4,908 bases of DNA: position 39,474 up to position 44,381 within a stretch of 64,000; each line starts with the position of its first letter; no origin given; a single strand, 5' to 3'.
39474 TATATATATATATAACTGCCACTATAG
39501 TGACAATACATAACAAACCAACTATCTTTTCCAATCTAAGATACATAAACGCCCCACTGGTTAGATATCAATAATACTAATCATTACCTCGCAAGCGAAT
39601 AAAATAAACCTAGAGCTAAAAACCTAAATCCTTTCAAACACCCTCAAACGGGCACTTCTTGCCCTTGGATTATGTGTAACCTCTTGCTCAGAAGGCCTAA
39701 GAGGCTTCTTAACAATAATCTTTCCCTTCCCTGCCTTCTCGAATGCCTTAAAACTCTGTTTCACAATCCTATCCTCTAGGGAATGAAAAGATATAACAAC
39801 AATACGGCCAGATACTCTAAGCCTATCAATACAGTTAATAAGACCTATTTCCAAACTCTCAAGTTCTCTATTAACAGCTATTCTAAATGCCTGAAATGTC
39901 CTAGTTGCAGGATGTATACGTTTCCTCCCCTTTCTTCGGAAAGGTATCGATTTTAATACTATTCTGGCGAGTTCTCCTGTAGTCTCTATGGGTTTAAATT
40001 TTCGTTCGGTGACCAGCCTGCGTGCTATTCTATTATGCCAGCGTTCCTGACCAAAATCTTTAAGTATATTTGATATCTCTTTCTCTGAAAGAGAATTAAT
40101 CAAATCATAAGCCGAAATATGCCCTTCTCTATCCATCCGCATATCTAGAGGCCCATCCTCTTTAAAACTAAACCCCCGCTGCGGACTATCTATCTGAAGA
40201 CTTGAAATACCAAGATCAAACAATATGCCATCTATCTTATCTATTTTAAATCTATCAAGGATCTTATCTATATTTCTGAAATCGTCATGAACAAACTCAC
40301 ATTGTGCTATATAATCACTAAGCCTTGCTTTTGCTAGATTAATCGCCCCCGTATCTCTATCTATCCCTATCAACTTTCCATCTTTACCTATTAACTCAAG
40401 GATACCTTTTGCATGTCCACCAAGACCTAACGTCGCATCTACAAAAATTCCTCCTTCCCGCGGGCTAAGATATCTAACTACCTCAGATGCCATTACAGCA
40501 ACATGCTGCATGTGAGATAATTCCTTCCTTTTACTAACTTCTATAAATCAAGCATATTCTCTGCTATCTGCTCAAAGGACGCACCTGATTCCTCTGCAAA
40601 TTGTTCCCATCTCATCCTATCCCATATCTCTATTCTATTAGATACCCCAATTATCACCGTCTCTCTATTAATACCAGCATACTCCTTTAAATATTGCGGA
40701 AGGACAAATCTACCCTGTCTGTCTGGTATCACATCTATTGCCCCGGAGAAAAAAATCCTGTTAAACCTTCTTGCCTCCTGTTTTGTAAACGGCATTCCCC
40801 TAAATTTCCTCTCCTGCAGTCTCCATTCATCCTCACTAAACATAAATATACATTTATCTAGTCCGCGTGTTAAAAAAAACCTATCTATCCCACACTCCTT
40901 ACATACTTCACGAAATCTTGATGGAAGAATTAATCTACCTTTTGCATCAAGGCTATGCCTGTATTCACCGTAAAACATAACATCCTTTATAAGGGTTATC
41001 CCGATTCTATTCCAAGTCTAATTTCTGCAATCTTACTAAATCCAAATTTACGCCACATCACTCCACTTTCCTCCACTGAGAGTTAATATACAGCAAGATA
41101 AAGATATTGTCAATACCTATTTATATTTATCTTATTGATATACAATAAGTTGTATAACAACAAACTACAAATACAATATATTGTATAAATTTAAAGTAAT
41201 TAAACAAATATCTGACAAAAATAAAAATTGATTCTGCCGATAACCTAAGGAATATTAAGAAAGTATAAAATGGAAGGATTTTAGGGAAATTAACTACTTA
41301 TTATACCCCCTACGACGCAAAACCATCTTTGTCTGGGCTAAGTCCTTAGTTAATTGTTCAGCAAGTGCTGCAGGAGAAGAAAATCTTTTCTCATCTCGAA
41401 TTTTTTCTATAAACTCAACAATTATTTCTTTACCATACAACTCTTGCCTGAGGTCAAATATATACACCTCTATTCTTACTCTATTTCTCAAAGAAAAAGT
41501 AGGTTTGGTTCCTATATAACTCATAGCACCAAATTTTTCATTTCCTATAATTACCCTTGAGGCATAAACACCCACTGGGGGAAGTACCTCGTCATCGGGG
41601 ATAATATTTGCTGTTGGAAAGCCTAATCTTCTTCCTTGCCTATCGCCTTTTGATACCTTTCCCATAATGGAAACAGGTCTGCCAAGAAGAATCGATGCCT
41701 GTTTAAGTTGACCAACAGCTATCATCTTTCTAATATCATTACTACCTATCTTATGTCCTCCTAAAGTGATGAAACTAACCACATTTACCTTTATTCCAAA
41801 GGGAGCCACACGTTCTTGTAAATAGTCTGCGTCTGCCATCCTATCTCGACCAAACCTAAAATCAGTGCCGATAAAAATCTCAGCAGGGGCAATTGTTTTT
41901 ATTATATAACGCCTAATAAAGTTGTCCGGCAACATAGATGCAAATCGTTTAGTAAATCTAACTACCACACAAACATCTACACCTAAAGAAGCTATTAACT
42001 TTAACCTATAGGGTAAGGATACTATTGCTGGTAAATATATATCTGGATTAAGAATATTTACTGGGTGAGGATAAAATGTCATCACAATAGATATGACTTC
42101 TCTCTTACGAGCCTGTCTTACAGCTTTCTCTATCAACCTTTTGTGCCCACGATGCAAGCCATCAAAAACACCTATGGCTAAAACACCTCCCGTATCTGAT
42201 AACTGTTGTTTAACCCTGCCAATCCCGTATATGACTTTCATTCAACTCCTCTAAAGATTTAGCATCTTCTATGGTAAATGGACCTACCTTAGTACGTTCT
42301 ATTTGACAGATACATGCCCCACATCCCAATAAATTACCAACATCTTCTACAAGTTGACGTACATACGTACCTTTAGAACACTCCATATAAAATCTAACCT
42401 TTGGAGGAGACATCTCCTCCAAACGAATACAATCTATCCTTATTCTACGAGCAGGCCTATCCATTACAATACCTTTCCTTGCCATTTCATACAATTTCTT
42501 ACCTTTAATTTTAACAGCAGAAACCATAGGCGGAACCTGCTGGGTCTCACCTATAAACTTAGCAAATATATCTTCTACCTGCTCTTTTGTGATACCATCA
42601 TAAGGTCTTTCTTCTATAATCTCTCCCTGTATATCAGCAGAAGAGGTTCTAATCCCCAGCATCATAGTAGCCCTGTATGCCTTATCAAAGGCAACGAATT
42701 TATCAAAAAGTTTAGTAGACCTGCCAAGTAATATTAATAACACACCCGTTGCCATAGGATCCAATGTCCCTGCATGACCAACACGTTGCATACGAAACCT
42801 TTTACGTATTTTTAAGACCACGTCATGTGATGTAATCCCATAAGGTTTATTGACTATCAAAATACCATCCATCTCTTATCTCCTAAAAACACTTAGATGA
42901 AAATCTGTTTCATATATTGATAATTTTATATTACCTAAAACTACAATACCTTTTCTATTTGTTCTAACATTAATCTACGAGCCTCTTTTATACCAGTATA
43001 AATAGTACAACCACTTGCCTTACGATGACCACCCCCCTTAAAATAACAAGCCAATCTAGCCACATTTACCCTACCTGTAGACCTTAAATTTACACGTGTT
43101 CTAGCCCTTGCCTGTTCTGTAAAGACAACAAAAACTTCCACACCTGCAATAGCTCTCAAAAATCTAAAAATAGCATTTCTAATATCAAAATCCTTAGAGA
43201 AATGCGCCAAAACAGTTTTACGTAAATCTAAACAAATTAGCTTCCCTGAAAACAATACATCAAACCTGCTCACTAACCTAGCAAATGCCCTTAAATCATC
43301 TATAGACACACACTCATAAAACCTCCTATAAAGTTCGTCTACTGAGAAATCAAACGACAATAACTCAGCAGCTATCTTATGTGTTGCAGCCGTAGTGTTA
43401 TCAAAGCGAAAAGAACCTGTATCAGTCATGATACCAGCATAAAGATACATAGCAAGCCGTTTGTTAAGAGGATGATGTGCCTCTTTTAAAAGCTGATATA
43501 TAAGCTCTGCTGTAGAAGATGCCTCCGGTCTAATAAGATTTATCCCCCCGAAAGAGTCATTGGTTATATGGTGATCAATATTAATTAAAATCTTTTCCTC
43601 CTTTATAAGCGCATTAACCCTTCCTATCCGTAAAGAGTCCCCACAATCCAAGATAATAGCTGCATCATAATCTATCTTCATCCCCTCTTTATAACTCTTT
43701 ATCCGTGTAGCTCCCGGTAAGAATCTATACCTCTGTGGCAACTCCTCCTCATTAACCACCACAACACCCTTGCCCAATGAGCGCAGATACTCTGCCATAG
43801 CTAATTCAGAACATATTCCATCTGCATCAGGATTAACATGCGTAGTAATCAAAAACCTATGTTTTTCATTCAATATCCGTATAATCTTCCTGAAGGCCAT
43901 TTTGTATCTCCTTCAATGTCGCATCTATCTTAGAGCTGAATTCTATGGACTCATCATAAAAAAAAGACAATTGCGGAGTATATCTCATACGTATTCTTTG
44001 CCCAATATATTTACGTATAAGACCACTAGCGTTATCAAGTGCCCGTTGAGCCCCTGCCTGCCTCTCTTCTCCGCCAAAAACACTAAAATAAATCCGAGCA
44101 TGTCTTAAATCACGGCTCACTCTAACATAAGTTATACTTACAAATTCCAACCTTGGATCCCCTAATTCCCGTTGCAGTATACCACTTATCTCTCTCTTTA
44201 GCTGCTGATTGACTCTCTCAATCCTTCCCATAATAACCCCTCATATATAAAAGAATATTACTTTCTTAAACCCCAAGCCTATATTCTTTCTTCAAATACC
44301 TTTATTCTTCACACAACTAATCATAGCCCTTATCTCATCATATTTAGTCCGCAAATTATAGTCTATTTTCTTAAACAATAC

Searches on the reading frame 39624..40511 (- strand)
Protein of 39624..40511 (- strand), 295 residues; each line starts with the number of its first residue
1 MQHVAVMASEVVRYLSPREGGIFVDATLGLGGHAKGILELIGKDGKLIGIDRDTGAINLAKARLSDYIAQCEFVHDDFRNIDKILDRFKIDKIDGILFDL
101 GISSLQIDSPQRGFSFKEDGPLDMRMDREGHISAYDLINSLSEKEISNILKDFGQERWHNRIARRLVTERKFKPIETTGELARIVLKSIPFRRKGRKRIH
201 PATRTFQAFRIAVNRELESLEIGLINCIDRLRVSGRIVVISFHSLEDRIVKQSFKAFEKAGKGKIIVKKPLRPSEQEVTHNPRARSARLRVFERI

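Call 70: search_protein_families(library=pfam, proteins=[window:39624-40511:-], max_evalue=0.0001)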
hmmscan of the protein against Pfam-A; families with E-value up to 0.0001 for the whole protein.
window:39624-40511:- (295 aa): 1 family
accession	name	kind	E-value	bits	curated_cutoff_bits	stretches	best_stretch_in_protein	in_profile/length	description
PF01795.25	Methyltransf_5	-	2e-107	359.7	27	1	2-295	3-309/309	MraW methylase family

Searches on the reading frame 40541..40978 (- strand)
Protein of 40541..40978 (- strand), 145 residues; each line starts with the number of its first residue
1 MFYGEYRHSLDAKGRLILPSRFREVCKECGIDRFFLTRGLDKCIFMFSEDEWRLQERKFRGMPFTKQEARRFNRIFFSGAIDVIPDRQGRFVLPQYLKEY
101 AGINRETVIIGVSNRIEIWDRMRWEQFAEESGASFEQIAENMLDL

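Call 70: search_protein_families(library=pfam, proteins=[window:40541-40978:-], max_evalue=0.0001)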
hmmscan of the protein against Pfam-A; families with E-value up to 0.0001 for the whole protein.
window:40541-40978:- (145 aa): 1 family
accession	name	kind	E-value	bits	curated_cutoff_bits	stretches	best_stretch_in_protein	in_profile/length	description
PF02381.23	MraZ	-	5.5e-38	129.2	23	2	76-144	1-70/72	MraZ protein, putative antitoxin-like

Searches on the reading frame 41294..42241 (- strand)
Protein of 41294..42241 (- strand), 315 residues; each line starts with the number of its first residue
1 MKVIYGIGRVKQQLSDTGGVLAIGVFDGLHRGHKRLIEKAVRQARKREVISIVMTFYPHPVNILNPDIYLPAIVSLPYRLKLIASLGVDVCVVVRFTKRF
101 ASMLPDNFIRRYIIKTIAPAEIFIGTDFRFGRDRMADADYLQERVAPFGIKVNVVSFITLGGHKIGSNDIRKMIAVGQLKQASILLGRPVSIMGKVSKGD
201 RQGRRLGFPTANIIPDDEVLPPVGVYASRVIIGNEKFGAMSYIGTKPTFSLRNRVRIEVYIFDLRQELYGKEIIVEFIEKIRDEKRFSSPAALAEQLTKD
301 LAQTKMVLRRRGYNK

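Call 70: search_protein_families(library=pfam, proteins=[window:41294-42241:-], max_evalue=0.0001)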
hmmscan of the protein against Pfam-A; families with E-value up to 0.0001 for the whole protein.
window:41294-42241:- (315 aa): 2 families
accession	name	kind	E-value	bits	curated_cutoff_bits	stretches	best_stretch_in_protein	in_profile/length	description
PF06574.18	FAD_syn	-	1.2e-43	149.1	27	1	16-168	5-157/158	FAD synthetase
PF01687.23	Flavokinase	-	6.4e-38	130.2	19.6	1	186-307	1-123/124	Riboflavin kinase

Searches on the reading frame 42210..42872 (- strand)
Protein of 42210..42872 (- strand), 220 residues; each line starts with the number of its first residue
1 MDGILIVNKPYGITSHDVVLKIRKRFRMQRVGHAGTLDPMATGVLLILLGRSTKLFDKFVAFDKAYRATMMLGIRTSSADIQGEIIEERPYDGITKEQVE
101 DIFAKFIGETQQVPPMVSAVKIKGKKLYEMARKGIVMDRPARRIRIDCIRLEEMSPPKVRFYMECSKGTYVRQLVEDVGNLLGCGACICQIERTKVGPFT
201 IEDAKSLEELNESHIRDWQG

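Call 70: search_protein_families(library=pfam, proteins=[window:42210-42872:-], max_evalue=0.0001)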
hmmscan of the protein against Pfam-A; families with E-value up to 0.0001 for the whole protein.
window:42210-42872:- (220 aa): 2 families
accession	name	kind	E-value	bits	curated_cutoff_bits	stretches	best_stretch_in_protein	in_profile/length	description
PF01509.24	TruB_N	-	6.5e-55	186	27.3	1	23-171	1-149/149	TruB family pseudouridylate synthase (N terminal domain)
PF16198.10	TruB_C_2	-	1.7e-09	38.1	29.3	1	172-213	1-42/66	tRNA pseudouridylate synthase B C-terminal domain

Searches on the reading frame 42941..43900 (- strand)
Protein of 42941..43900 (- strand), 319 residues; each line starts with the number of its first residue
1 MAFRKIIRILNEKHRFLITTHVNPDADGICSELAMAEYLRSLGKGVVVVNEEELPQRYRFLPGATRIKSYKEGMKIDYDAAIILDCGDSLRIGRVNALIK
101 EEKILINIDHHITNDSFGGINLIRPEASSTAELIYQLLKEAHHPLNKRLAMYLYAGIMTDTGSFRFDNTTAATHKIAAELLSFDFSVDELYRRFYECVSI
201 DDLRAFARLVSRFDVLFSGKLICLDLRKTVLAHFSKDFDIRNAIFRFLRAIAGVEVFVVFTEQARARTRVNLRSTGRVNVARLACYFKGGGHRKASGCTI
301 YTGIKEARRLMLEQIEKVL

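Call 70: search_protein_families(library=pfam, proteins=[window:42941-43900:-], max_evalue=0.0001)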
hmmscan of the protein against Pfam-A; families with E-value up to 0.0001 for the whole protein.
window:42941-43900:- (319 aa): 2 families
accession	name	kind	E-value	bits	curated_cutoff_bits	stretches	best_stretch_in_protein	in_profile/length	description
PF01368.27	DHH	-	1.5e-21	77.4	28.1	1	16-157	2-125/125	DHH family, N-terminal domain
PF02272.25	DHHA1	-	1.5e-08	35.4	25.9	1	242-317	19-98/102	DHHA1 domain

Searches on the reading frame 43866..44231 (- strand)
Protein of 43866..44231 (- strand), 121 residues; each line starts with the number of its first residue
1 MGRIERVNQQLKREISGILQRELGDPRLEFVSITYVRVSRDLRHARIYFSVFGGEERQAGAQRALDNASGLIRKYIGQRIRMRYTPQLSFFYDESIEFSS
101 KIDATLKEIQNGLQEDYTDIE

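Call 70: search_protein_families(library=pfam, proteins=[window:43866-44231:-], max_evalue=0.0001)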
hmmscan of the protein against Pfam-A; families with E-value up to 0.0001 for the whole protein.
window:43866-44231:- (121 aa): 1 family
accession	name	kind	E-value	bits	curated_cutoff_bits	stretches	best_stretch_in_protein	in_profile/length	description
PF02033.23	RBFA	-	3.4e-35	121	34.7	1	3-105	1-104/105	Ribosome-binding factor A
